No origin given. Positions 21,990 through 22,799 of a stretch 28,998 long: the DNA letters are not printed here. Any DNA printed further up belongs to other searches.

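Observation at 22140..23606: Three-gene minus-strand operon: membrane zinc-ribbon protein, GxxExxY (PD-(D/E)xK-like) protein, and HEPN-like protein. Candidate undescribed defense or abortive-infection module.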

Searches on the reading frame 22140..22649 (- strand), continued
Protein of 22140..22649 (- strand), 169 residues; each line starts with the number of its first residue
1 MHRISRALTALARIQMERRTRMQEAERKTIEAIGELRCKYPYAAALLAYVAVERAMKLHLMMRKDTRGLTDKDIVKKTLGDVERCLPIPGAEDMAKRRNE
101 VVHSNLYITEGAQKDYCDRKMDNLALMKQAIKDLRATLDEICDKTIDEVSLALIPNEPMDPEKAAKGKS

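Call 62: search_solved_structures(query=A2, max_evalue=10, show_alignments=3)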
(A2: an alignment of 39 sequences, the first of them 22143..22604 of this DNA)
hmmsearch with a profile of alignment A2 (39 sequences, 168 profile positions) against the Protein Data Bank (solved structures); distinct sequences matched with E-value up to 10: 0.

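Call 64: search_dna_similar(query=window:22143-22604:-, collection=phages, mode=protein, max_evalue=0.01, max_rows=10)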
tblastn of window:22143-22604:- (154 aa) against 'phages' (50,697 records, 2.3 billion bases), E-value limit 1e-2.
No match.

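Call 65: search_dna_similar(query=window:22143-22604:-, collection=plasmids, mode=protein, max_evalue=0.01, max_rows=10)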
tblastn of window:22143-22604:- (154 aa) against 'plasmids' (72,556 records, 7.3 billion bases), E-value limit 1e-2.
No match.

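Call 75: search_protein_families(library=padloc, alignment_id=A2, max_evalue=0.1)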
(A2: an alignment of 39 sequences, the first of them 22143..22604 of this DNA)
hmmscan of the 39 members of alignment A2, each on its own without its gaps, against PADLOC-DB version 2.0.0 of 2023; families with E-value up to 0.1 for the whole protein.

A. member 1, window:22143-22604:- (154 aa): 0 families

B. families by the number of members that match (of 39 scanned): 7 families
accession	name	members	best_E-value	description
PDLC00484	JetB1|JetB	1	4.7e-05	DUF4194 domain; MukE-like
PDLC00483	JetB1|JetB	1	0.00015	DUF4194 domain; MukE-like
PDLC04013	PD-Lambda-5_A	1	0.0012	-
PDLC05018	PDC-S43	1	0.0033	-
PDLC03371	MTase_II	1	0.0037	Type II methyltransferase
PDLC01523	Csx19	1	0.0047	CAS-III-D; effector_UNK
PDLC04058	PD-T4-6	1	0.04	-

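Call 89: find_encoding_contigs(protein=P0007, flank=5000, max_places=2)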
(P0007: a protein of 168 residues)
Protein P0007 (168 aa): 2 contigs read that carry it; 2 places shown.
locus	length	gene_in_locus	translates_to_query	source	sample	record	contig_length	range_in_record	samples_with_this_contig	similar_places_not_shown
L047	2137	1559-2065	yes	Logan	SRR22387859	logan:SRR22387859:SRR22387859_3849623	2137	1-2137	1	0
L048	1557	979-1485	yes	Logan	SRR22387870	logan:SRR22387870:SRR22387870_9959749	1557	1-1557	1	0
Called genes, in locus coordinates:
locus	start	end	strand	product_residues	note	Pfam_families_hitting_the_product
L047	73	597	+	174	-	-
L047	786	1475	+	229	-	PF08774:VRR_NUC (faint)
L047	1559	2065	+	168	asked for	-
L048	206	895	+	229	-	PF08774:VRR_NUC (faint)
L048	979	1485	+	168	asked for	-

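Call 90: find_encoding_contigs(protein=P0012, flank=5000, max_places=2)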
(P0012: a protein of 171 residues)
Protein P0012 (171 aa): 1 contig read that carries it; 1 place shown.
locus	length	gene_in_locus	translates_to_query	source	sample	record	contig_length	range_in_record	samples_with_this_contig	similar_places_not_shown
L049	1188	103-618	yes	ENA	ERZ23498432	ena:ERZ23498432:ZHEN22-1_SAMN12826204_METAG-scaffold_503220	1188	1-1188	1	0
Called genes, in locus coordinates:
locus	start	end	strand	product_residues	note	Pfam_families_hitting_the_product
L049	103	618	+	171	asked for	-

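Call 91: find_encoding_contigs(protein=P0016, flank=5000, max_places=2)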
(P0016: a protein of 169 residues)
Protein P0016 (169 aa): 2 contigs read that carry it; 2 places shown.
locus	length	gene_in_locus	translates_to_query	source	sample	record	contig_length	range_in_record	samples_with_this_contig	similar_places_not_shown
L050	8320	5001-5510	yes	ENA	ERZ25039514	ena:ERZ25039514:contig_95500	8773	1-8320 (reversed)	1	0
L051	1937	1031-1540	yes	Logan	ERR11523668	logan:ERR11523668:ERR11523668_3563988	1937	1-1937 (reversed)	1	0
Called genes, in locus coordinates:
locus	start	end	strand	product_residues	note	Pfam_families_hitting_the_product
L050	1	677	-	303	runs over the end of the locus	PF02899:Phage_int_SAM_1, PF00589:Phage_integrase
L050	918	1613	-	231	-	-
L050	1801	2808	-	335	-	-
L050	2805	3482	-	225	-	-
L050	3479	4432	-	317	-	PF01807:Zn_ribbon_DnaG, PF08275:DNAG_N (weak)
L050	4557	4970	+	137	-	PF13560:HTH_31, PF01381:HTH_3, PF12844:HTH_19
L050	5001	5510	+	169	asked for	-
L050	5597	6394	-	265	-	PF18928:DUF5677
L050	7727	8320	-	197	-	?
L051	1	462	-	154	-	?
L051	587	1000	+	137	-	PF13560:HTH_31, PF01381:HTH_3, PF12844:HTH_19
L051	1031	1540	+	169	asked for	-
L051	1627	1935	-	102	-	?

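Call 95: search_protein_families(library=pfam, proteins=[L047:786-1475:+, L047:73-597:+, L044:720-1556:+, L040:3693-4301:+, L040:2469-2894:-, L045:903-1409:+, L050:5597-6394:-, L050:4557-4970:+, L039:518-961:+, L043:165-893:-], max_evalue=0.1)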
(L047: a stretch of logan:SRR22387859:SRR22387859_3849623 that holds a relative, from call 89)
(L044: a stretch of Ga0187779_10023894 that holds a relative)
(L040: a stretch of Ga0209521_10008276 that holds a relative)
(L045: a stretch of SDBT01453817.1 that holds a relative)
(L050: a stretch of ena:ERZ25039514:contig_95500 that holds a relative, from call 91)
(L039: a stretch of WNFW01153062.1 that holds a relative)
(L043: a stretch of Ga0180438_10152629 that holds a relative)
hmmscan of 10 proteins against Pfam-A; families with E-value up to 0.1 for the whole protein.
L047:786-1475:+ (229 aa): 1 family
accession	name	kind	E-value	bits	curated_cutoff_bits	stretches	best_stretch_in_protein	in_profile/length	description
PF08774.17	VRR_NUC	-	5.6e-06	26.8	23.8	1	155-205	45-100/116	VRR-NUC domain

L047:73-597:+ (174 aa): 3 families
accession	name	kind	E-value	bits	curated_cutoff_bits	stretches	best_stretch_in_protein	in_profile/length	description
PF09842.14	DUF2069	-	0.011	16.2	23.3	1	19-77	45-102/104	Predicted membrane protein (DUF2069)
PF03116.20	NQR2_RnfD_RnfE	-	0.017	15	27.7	1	27-103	168-242/296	NQR2, RnfD, RnfE family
PF15581.11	Imm58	-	0.037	14.5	25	1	57-94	9-46/109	Immunity protein 58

L044:720-1556:+ (279 aa): 0 families

L040:3693-4301:+ (203 aa): 0 families

L040:2469-2894:- (142 aa): 2 families
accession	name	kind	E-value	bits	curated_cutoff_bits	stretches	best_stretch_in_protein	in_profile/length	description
PF13650.11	Asp_protease_2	-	6.2e-09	36.9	24.3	1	30-103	8-87/90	Aspartyl protease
PF13975.11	gag-asp_proteas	-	2.5e-08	34.8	28.2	1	31-107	9-90/92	gag-polyprotein putative aspartyl protease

L045:903-1409:+ (169 aa): 0 families

L050:5597-6394:- (265 aa): 1 family
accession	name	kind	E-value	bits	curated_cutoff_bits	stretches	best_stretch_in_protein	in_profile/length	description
PF18928.5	DUF5677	-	1.1e-23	84.5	27.1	1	35-191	7-162/166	Family of unknown function (DUF5677)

L050:4557-4970:+ (137 aa): 7 families
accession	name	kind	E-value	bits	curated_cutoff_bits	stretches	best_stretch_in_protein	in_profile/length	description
PF01381.28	HTH_3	-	6.3e-15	55.4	23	1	26-80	1-55/55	Helix-turn-helix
PF12844.13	HTH_19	-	5.1e-12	46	30.2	1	23-81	1-59/64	Helix-turn-helix domain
PF13560.12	HTH_31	-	3.6e-09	37.2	27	1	23-78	3-59/64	Helix-turn-helix domain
PF13443.12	HTH_26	-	4.4e-05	24.1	22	1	26-76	2-53/63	Cro/C1-type HTH DNA-binding domain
PF13744.12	HTH_37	-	0.00021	21.4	27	1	24-58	21-55/80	Helix-turn-helix domain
PF15943.11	YdaS_toxin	-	0.011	16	30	1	36-71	10-45/65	Bacterial toxin YdaS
PF08667.16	BetR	-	0.037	14.6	21.6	1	64-118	52-106/148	BetR domain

L039:518-961:+ (148 aa): 3 families
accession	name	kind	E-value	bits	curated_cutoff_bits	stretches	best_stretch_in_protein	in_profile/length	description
PF14534.12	DUF4440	-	1.5e-16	61.2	25.2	1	31-136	1-106/107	Domain of unknown function (DUF4440)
PF13474.12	SnoaL_3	-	6.5e-07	30.2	22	1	37-142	7-116/121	SnoaL-like domain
PF08332.16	CaMKII_AD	-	0.095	13.3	22.1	0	86-140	66-122/128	Calcium/calmodulin dependent protein kinase II association domain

L043:165-893:- (243 aa): 0 families

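Call 97: find_encoding_contigs(protein=P0011, flank=5000, max_places=2)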
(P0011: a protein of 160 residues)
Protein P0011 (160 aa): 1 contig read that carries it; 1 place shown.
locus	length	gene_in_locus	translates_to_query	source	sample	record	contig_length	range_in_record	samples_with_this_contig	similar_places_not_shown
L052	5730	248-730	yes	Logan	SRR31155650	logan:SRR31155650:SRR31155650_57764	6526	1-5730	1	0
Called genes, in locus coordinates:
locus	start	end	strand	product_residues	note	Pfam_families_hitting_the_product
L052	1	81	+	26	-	?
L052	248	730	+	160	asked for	-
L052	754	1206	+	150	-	PF20475:DUF6717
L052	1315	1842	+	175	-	-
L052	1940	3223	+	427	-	PF00578:AhpC-TSA, PF08534:Redoxin, PF00085:Thioredoxin (weak), PF13905:Thioredoxin_8, PF12543:DUF3738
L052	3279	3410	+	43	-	-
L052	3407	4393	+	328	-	-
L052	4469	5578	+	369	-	PF00696:AA_kinase, PF01472:PUA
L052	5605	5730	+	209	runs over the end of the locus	-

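Call 98: find_encoding_contigs(protein=P0010, flank=5000, max_places=2)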
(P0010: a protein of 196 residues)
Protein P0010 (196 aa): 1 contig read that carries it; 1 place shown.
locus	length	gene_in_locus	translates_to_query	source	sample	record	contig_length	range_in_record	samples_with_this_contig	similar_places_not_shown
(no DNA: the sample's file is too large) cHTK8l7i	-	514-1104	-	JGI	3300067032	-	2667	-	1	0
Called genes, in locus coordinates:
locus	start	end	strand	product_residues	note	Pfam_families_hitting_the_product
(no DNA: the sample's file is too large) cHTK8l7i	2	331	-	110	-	?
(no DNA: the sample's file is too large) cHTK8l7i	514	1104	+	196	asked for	-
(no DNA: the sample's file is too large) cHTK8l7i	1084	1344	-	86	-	PF05119:Terminase_4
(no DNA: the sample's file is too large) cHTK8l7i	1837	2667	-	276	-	?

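Call 99: find_encoding_contigs(protein=P0009, flank=5000, max_places=2)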
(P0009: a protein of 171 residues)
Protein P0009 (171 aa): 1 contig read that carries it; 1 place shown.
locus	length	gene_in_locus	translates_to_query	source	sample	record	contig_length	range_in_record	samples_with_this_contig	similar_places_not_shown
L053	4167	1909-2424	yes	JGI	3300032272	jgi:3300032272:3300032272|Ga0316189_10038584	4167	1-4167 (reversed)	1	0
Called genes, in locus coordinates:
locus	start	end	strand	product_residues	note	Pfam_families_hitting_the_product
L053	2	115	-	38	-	?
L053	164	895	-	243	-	PF00119:ATP-synt_A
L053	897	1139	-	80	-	PF09527:ATPase_gene1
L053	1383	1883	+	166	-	PF01625:PMSR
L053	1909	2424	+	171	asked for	-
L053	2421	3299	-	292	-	PF00126:HTH_1, PF03466:LysR_substrate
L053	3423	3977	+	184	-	PF01292:Ni_hydr_CYTB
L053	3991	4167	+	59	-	?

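Call 103: fold_search(model_id=the predicted structure, library=viral)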
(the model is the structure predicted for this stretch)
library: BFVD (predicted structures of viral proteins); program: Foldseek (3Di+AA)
matches with E <= 10: 106; with E <= 0.001: 0
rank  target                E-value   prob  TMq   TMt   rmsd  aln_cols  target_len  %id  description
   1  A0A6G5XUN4            1.8e+00  0.15  0.29  0.11   8.7       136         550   15  (no name in the UniProt tables at hand)
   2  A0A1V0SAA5            2.1e+00  0.09  0.19  0.26  10.9       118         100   14  Uncharacterized protein [Catovirus CTV1]
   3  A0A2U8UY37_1          2.1e+00  0.05  0.17  0.03  18.8       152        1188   14  (no name in the UniProt tables at hand)
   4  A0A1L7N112            2.1e+00  0.03  0.16  0.11  21.2       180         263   16  Uncharacterized protein [Ralstonia phage RP12]
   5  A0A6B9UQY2            2.3e+00  0.07  0.20  0.09  15.8       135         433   14  (no name in the UniProt tables at hand)
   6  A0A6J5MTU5            2.5e+00  0.07  0.23  0.11  12.0       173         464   12  Uncharacterized protein [uncultured Caudovirales phage]
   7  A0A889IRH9            2.9e+00  0.14  0.27  0.32   8.1       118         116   14  (no name in the UniProt tables at hand)
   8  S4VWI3                3.1e+00  0.03  0.17  0.04  15.2       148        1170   18  Dihydrofolate reductase incomplete domain containing protein [Pandoravirus salinus]
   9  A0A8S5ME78            3.3e+00  0.08  0.25  0.19  18.0       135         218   14  dUTPase [Siphoviridae sp. ctYh54]
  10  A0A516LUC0            3.6e+00  0.07  0.24  0.15  13.2       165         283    8  (no name in the UniProt tables at hand)
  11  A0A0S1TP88            3.8e+00  0.08  0.29  0.16  10.8       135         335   12  G protein-coupled receptor-6.3 [Elephant endotheliotropic herpesvirus 4]
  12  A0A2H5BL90            4.0e+00  0.05  0.18  0.07  18.3       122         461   15  Uncharacterized protein [Erwinia phage vB_EamM_Mortimer]
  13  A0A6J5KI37            4.0e+00  0.04  0.19  0.12  27.1       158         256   11  DNA transfer protein p32 [uncultured Caudovirales phage]
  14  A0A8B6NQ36            4.2e+00  0.09  0.32  0.20   8.6       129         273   13  G-protein coupled receptor 12 [Elephant endotheliotropic herpesvirus 1A]
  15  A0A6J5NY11            4.2e+00  0.04  0.20  0.09  18.5       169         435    9  Uncharacterized protein [uncultured Caudovirales phage]
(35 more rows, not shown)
